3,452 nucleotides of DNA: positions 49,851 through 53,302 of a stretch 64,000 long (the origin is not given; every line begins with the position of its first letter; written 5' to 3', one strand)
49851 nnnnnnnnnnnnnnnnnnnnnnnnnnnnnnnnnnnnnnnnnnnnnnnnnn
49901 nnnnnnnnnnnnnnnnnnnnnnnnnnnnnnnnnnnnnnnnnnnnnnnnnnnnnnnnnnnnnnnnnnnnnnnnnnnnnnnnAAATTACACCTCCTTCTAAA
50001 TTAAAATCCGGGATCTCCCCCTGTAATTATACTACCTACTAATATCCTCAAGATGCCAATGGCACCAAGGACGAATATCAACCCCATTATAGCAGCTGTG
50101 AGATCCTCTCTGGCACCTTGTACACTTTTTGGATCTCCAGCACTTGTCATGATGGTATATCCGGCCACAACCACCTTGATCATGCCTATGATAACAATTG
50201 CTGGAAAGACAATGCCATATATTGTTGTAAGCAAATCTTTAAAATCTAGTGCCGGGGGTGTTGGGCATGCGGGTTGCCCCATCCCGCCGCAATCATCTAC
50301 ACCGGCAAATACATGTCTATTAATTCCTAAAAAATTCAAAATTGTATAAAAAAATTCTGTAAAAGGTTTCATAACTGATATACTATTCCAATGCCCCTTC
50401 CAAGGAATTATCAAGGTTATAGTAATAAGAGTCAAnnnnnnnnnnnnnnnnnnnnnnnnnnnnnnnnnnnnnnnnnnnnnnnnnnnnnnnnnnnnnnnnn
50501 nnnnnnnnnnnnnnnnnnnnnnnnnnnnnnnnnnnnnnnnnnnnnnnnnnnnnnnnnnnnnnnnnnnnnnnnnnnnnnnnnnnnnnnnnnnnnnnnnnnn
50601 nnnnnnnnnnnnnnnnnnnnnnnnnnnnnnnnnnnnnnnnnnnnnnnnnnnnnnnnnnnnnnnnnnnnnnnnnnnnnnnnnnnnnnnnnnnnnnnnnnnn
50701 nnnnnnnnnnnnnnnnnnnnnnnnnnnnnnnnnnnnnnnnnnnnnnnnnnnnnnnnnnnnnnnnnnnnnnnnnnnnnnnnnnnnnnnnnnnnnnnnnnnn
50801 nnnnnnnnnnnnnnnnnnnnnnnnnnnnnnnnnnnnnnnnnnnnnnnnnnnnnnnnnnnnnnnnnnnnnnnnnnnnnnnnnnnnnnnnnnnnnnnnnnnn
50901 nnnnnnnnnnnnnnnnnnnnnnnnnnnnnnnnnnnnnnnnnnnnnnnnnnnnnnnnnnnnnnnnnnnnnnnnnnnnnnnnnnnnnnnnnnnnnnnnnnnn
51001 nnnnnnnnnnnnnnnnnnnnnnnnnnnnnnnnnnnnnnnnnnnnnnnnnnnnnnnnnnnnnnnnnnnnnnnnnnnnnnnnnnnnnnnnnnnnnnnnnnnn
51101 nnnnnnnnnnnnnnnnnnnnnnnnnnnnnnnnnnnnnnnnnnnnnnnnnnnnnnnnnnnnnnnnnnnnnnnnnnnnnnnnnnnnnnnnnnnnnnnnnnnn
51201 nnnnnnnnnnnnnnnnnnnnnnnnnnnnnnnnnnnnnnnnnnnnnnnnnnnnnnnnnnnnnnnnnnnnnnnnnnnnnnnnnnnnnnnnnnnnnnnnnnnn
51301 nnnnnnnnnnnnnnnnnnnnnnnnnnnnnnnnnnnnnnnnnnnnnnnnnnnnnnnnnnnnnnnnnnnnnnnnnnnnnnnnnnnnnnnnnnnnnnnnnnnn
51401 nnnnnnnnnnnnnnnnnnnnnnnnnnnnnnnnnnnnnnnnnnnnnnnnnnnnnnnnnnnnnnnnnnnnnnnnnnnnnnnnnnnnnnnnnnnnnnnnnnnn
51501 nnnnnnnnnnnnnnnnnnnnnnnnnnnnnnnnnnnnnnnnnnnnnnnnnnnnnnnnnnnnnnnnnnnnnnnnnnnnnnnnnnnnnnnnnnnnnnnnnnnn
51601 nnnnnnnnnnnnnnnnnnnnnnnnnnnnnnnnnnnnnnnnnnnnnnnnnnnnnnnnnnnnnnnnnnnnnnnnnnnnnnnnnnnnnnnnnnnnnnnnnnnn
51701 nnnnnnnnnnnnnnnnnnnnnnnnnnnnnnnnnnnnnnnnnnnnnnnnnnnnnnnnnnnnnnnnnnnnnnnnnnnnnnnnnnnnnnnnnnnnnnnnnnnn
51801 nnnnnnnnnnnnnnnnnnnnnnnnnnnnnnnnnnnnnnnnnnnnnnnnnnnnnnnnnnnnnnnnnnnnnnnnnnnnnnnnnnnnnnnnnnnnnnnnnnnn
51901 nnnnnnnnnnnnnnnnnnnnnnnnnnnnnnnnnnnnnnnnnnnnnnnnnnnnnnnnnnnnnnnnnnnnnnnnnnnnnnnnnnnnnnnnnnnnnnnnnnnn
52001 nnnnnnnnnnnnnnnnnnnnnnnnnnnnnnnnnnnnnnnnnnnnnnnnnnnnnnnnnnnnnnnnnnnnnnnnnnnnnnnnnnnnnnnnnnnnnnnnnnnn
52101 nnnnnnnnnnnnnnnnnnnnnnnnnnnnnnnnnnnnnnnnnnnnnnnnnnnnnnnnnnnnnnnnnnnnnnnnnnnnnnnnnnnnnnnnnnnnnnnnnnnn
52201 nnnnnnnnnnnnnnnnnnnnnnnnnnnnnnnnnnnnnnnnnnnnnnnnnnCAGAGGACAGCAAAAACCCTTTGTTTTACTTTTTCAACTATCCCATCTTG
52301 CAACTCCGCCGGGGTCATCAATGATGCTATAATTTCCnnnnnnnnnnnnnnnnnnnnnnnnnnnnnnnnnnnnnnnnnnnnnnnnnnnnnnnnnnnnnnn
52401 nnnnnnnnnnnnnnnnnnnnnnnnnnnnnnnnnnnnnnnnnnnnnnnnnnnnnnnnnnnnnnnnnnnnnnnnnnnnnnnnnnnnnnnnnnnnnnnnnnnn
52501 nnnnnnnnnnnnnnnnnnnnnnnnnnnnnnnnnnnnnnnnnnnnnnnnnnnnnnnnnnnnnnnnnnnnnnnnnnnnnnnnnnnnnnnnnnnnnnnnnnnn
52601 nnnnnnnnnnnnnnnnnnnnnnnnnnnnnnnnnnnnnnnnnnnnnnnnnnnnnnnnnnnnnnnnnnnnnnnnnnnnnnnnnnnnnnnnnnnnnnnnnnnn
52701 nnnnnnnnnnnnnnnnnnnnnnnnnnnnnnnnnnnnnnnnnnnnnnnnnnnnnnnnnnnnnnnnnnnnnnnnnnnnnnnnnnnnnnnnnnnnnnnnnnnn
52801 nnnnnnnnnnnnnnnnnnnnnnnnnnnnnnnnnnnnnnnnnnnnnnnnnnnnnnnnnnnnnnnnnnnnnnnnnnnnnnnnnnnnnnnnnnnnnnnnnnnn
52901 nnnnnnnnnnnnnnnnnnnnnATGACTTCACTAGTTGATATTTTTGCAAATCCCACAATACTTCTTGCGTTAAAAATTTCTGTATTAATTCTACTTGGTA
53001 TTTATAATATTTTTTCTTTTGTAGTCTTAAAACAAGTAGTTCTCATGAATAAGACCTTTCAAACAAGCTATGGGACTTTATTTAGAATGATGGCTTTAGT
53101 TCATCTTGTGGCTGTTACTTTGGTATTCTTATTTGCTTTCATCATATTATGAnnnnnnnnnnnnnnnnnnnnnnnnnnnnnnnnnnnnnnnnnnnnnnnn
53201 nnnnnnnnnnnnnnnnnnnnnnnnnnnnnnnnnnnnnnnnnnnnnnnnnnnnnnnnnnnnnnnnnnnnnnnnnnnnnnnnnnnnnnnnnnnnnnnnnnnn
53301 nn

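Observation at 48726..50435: Four tandem paralogous pilin-like genes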

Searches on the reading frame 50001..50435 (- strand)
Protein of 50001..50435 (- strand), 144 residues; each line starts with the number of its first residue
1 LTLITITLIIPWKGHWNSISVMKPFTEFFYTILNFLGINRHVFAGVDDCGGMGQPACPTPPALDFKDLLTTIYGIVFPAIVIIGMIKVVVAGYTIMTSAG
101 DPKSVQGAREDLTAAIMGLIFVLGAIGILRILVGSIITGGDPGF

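Call 4: search_protein_families(library=pfam, proteins=[window:50001-50435:-], max_evalue=1)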
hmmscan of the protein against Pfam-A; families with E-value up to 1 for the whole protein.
window:50001-50435:- (144 aa): 2 families
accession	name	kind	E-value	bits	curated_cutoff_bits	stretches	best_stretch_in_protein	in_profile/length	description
PF18895.5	T4SS_pilin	-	0.0025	18.3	26.6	1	69-130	9-69/71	Type IV secretion system pilin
PF04956.18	TrbC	-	0.28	11.8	27.9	1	63-129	35-95/98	TrbC/VIRB2 pilin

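Call 54: search_protein_families(library=ncbifam, proteins=[window:50001-50372:-], max_evalue=0.01)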
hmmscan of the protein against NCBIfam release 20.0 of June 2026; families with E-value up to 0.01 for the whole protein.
window:50001-50372:- (123 aa): 1 family
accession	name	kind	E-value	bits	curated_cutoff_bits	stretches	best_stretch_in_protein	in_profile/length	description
NF045849.1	ICE_MMCAP2_0565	equivalog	2.4e-06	27.2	40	1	46-114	11-79/80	Mbov_0395 family pilin-like conjugal transfer protein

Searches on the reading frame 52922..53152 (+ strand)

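Call 38: search_protein_families(library=pfam, proteins=[window:52922-53152:+], max_evalue=0.001)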
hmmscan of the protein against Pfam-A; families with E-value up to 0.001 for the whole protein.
window:52922-53152:+ (76 aa): 1 family
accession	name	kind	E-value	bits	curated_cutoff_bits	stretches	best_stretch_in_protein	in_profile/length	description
PF18901.5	DUF5657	-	5.4e-16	59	25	1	17-76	2-61/61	Family of unknown function (DUF5657)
